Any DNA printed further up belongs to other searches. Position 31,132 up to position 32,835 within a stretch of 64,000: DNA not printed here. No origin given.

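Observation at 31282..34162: Tandem CrtI-family oxidoreductase paralogues homogenised by gene conversion (586 bp, 100% identical)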

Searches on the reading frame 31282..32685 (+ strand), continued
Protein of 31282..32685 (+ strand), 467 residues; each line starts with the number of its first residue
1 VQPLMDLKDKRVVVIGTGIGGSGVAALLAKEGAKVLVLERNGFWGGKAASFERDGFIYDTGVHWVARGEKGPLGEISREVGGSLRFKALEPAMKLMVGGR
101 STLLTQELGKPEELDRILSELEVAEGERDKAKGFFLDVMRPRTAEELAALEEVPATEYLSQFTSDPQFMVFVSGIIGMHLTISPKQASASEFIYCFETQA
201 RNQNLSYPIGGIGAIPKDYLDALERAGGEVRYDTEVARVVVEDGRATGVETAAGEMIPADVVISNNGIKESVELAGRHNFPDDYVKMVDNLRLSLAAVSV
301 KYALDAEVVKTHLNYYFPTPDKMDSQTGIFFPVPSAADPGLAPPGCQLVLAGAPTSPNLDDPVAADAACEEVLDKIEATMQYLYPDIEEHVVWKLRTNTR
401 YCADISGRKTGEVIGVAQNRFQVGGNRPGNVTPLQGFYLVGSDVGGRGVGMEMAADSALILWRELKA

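Call 21: find_encoding_contigs(protein=P0032, flank=7000, max_places=3)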
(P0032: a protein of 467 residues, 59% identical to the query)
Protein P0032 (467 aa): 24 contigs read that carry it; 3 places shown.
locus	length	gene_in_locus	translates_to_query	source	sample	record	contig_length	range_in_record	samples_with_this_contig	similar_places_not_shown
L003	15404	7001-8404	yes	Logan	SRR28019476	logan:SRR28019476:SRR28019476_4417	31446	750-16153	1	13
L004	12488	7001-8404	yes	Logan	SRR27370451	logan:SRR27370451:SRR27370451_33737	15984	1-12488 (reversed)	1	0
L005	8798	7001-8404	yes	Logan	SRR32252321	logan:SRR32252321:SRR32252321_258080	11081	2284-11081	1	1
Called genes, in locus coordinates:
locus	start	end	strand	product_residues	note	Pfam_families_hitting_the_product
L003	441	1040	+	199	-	-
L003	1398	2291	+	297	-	PF13411:MerR_1 (weak), PF00440:TetR_N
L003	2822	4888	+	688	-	PF02730:AFOR_N, PF01314:AFOR_C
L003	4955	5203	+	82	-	PF02597:ThiS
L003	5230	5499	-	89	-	-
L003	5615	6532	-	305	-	PF00701:DHDPS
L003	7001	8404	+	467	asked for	PF00070:Pyr_redox (faint), PF01266:DAO, PF13450:NAD_binding_8, PF01593:Amino_oxidase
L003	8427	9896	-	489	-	PF00072:Response_reg, PF13185:GAF_2 (weak), PF00990:GGDEF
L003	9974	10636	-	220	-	PF08666:SAF, PF16976:RcpC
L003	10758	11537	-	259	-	PF00899:ThiF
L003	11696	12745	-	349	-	PF00478:IMPDH, PF03060:NMO, PF01070:FMN_dh (weak)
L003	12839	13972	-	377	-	PF02163:Peptidase_M50, PF00571:CBS (faint)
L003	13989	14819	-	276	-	PF01048:PNP_UDP_1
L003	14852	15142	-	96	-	PF09723:Zn_ribbon_8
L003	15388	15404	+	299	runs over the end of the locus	PF00294:PfkB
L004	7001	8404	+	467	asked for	PF00070:Pyr_redox (faint), PF01266:DAO, PF13450:NAD_binding_8, PF01593:Amino_oxidase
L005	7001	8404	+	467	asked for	PF00070:Pyr_redox (faint), PF01266:DAO, PF13450:NAD_binding_8, PF01593:Amino_oxidase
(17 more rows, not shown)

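Call 22: find_encoding_contigs(protein=P0006, flank=7000, max_places=2)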
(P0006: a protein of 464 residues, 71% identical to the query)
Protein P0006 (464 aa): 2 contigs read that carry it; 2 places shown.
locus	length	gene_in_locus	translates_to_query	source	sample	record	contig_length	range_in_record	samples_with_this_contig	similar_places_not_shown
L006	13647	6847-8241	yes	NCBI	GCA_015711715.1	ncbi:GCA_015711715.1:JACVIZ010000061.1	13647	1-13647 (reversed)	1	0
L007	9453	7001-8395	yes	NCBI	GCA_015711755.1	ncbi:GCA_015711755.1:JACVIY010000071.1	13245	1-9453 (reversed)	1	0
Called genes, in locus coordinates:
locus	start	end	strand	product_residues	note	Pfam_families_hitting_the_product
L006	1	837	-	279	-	?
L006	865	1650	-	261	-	PF06426:SATase_N (faint), PF00132:Hexapep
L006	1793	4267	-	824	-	PF02861:Clp_N, PF13191:AAA_16 (weak), PF00004:AAA, PF17871:AAA_lid_9, PF07724:AAA_2, PF00004:AAA, PF07728:AAA_5, PF10431:ClpB_D2-small, +8 more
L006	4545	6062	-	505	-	PF01336:tRNA_anti-codon, PF00152:tRNA-synt_2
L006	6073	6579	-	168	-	PF03449:GreA_GreB_N, PF01272:GreA_GreB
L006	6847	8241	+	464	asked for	PF00996:GDI (faint), PF01266:DAO (weak), PF13450:NAD_binding_8, PF01593:Amino_oxidase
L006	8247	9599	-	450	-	PF00890:FAD_binding_2 (weak), PF01266:DAO, PF01593:Amino_oxidase, PF03486:HI0933_like (weak), PF07992:Pyr_redox_2 (faint), PF13450:NAD_binding_8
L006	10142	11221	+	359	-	PF00089:Trypsin, PF13365:Trypsin_2, PF00595:PDZ, PF13180:PDZ_2, PF17820:PDZ_6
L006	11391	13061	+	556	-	PF03485:Arg_tRNA_synt_N, PF00750:tRNA-synt_1d, PF05746:DALR_1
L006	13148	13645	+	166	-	?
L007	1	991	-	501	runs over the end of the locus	PF01406:tRNA-synt_1e, PF09334:tRNA-synt_1g, PF00133:tRNA-synt_1, PF01921:tRNA-synt_1f (weak), PF09334:tRNA-synt_1g (weak), PF09190:DALR_2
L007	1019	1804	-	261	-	PF06426:SATase_N (faint), PF00132:Hexapep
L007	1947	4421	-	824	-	PF02861:Clp_N, PF13191:AAA_16 (weak), PF00004:AAA, PF17871:AAA_lid_9, PF07724:AAA_2, PF00004:AAA, PF07728:AAA_5, PF10431:ClpB_D2-small, +8 more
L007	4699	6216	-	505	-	PF01336:tRNA_anti-codon, PF00152:tRNA-synt_2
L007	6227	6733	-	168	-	PF03449:GreA_GreB_N, PF01272:GreA_GreB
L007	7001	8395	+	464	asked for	PF00996:GDI (faint), PF01266:DAO (weak), PF13450:NAD_binding_8, PF01593:Amino_oxidase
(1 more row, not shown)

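Call 23: find_encoding_contigs(protein=P0066, flank=7000, max_places=2)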
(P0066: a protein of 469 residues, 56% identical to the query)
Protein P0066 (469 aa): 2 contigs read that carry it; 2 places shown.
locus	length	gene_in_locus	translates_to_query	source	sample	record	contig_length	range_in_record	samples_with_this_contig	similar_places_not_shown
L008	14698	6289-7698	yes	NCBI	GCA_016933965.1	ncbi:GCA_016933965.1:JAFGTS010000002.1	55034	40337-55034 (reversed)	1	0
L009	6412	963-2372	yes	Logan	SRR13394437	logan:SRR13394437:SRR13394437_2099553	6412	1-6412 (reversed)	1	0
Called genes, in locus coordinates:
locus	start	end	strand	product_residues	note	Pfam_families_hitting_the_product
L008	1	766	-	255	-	PF01135:PCMT, PF01209:Ubie_methyltran, PF06325:PrmA, PF13489:Methyltransf_23, PF13847:Methyltransf_31, PF08241:Methyltransf_11, PF08242:Methyltransf_12, PF13649:Methyltransf_25, +3 more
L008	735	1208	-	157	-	PF01451:LMWPc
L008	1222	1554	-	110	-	PF01022:HTH_5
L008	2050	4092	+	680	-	PF16177:ACAS_N, PF00501:AMP-binding, PF13193:AMP-binding_C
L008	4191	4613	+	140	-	PF01842:ACT (faint)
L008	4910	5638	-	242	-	PF02525:Flavodoxin_2, PF03358:FMN_red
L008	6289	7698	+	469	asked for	PF00070:Pyr_redox (faint), PF00890:FAD_binding_2 (faint), PF00996:GDI (faint), PF01266:DAO, PF13450:NAD_binding_8, PF01593:Amino_oxidase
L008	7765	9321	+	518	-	PF00501:AMP-binding, PF13193:AMP-binding_C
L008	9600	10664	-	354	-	PF14697:Fer4_21 (faint), PF00037:Fer4 (weak), PF12837:Fer4_6 (faint), PF13237:Fer4_10 (weak), PF12838:Fer4_7 (weak), PF13187:Fer4_9 (weak), PF25160:LdpA_Fe-S-bd (weak)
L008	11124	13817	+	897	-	-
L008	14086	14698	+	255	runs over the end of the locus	PF01547:SBP_bac_1, PF13531:SBP_bac_11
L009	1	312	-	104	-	?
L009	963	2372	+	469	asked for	PF00070:Pyr_redox (faint), PF00890:FAD_binding_2 (faint), PF00996:GDI (faint), PF01266:DAO, PF13450:NAD_binding_8, PF01593:Amino_oxidase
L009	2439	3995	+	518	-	PF00501:AMP-binding, PF13193:AMP-binding_C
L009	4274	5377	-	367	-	PF14697:Fer4_21 (faint), PF00037:Fer4 (weak), PF12837:Fer4_6 (faint), PF13237:Fer4_10 (weak), PF12838:Fer4_7 (weak), PF13187:Fer4_9 (weak), PF25160:LdpA_Fe-S-bd (weak)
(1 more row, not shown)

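Call 26: find_encoding_contigs(protein=P0122, flank=5000, max_places=4)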
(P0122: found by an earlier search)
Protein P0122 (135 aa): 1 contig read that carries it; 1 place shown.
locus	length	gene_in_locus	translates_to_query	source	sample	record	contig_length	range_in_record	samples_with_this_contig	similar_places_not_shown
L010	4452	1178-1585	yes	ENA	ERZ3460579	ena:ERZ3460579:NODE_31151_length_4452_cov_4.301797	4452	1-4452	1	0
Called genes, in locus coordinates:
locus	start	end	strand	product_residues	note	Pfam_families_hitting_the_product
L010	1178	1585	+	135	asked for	-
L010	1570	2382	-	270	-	PF02673:BacA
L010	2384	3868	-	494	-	PF02629:CoA_binding (weak), PF13380:CoA_binding_2, PF13607:Succ_CoA_lig, PF19045:Ligase_CoA_2 (weak)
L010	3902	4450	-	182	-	?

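Call 42: predict_structure(alignment_id=A1)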
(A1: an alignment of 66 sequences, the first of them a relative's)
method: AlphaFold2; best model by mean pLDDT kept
length: 463 residues; sequences in the alignment: 66
mean_pLDDT: 95.6   pTM: 0.93
mean pLDDT of the five models: 95.6, 95.4, 94.0, 93.1, 91.2
residues with pLDDT >= 90: 434; 70-90: 29; 50-70: 0; < 50: 0
segments of 3 or more residues with pLDDT < 50: none
pLDDT, mean of each block of 10 residues (from residue 1): 95 98 98 97 95 95 96 98 97 95 88 96 95 93 95 95 94 92 95 94 97 99 98 97 98 98 96 98 95 97 97 95 97 98 97 90 96 98 98 94 88 92 95 97 93 98 94
secondary structure, 60 per line:
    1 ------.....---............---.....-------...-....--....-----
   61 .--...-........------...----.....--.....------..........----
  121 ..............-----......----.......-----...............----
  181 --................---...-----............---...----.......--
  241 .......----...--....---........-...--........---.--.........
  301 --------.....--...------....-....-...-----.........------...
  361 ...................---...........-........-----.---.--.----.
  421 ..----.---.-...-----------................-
elements in order: E7-11 H15-26 E30-34 E46-49 E52-55 H68-75 E82-84 E89-93 E96-100 H107-116 H121-134 H140-145 H151-156 H162-176 H185-198 E202-204 H210-221 E225-227 E232-238 E241-247 E252-254 E257-260 H264-271 H278-285 E292-300 E309-313 E325-328 H330-333 E343-351 H358-379 H383-386 E387-393 H395-402 E433-435 H447-462

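Call 44: fold_search(model_id=the predicted structure, library=pdb)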
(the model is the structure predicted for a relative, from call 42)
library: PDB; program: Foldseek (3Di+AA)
matches with E <= 10: 1993; with E <= 0.001: 1069
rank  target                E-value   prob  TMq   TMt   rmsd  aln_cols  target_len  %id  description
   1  4rep                  1.5e-30  1.00  0.81  0.77   4.6       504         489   17  Crystal Structure of gamma-carotenoid desaturase (released 2015-07-15)
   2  3ka7                  5.0e-30  1.00  0.76  0.83   3.7       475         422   22  Crystal Structure of an oxidoreductase from Methanosarcina mazei. Northeast Structural Genomics Consortium target id MaR (released 2009-11-17)
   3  3nrn                  1.7e-26  1.00  0.72  0.84   4.0       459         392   20  Crystal Structure of PF1083 protein from Pyrococcus furiosus, Northeast Structural Genomics Consortium Target PfR223 (released 2010-11-03)
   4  5mog_A                6.5e-23  1.00  0.76  0.76   4.6       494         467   16  Oryza sativa phytoene desaturase inhibited by norflurazon (released 2017-07-12)
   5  5mog_E                1.0e-22  1.00  0.76  0.75   4.6       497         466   16  Oryza sativa phytoene desaturase inhibited by norflurazon (released 2017-07-12)
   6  4dgk                  1.3e-22  1.00  0.59  0.66   6.6       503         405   17  Crystal structure of Phytoene desaturase CRTI from Pantoea ananatis (released 2012-10-10)
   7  5mog_C                3.2e-22  1.00  0.75  0.74   4.6       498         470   16  Oryza sativa phytoene desaturase inhibited by norflurazon (released 2017-07-12)
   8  5mog_B                8.4e-22  1.00  0.76  0.74   4.6       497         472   16  Oryza sativa phytoene desaturase inhibited by norflurazon (released 2017-07-12)
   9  1ukv_G                2.6e-21  1.00  0.62  0.64   6.4       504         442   16  Structure of RabGDP-dissociation inhibitor in complex with prenylated YPT1 GTPase (released 2004-09-01)
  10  5ttk_C                2.7e-21  1.00  0.60  0.64   7.1       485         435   14  Crystal Structure of Selenomethionine-incorporated Nicotine Oxidoreductase from Pseudomonas putida (released 2017-01-25)
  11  3cpj_G                3.5e-21  1.00  0.62  0.65   6.5       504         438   15  Crystal structure of Ypt31 in complex with yeast Rab-GDI (released 2008-05-06)
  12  6cr0                  4.4e-21  1.00  0.63  0.68   6.5       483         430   14  1.55 A resolution structure of (S)-6-hydroxynicotine oxidase from Shinella HZN7 (released 2018-03-28)
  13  8dq7_A                6.3e-21  1.00  0.65  0.69   6.2       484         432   14  The structure of NicA2 variant F104L/A107T/S146I/G317D/H368R/L449V/N462S from Pseudomonas putida (released 2023-07-26)
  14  5ttk_A                1.3e-20  1.00  0.63  0.67   6.6       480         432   15  Crystal Structure of Selenomethionine-incorporated Nicotine Oxidoreductase from Pseudomonas putida (released 2017-01-25)
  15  6c71_C                1.6e-20  1.00  0.63  0.66   6.9       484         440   14  Nicotine Oxidoreductase in Complex with S-nicotine (released 2018-07-11)
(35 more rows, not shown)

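Call 45: find_encoding_contigs(protein=P0011, flank=6000, max_places=1)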
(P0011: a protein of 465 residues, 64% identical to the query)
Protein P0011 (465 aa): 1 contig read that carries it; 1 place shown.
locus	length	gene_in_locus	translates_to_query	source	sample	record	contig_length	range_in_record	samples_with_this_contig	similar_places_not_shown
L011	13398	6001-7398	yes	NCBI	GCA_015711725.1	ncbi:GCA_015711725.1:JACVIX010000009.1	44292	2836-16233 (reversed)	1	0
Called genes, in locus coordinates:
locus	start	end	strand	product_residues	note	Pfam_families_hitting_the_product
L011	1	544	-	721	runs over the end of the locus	PF01590:GAF, PF13185:GAF_2, PF13492:GAF_3, PF13185:GAF_2, PF01590:GAF, PF13492:GAF_3, PF13487:HD_5, PF01966:HD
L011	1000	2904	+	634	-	PF02730:AFOR_N, PF01314:AFOR_C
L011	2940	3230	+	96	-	PF02597:ThiS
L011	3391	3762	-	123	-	PF00072:Response_reg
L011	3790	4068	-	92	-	-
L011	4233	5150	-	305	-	PF00701:DHDPS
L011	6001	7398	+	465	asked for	PF00996:GDI (faint), PF01266:DAO (weak), PF13450:NAD_binding_8, PF01593:Amino_oxidase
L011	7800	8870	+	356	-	PF24568:CC_PcsB (weak), PF01551:Peptidase_M23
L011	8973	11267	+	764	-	PF00270:DEAD, PF04851:ResIII (weak), PF00271:Helicase_C, PF22982:WHD_HRQ1, PF09369:MZB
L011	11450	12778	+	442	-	PF09861:Lar_N, PF21113:LarA_C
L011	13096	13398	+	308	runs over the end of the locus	PF00291:PALP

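Call 46: find_encoding_contigs(protein=P0083, flank=6000, max_places=1)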
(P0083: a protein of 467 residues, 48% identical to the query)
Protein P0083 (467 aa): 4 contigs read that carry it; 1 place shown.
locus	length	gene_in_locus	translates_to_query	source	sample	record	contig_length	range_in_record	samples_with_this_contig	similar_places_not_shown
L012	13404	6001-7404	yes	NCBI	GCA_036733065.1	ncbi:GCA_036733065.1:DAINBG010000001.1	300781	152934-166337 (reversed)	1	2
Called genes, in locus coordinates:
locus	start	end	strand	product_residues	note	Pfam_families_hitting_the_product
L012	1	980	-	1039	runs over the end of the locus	PF00989:PAS, PF08448:PAS_4, PF13426:PAS_9, PF13185:GAF_2, PF00989:PAS, PF08448:PAS_4, PF13426:PAS_9, PF08447:PAS_3, +7 more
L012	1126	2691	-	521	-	PF00232:Glyco_hydro_1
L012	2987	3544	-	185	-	PF01169:GDT1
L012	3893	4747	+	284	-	PF01553:Acyltransferase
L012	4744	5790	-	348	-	PF11271:PorA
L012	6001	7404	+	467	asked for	PF00070:Pyr_redox (faint), PF00890:FAD_binding_2 (faint), PF01266:DAO, PF01593:Amino_oxidase, PF07992:Pyr_redox_2 (faint), PF12831:FAD_oxidored (faint), PF13450:NAD_binding_8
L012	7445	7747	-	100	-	-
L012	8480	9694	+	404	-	PF07690:MFS_1, PF12832:MFS_1_like, PF00083:Sugar_tr, PF07690:MFS_1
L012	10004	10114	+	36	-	-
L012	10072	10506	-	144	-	-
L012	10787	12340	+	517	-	PF00512:HisKA, PF02518:HATPase_c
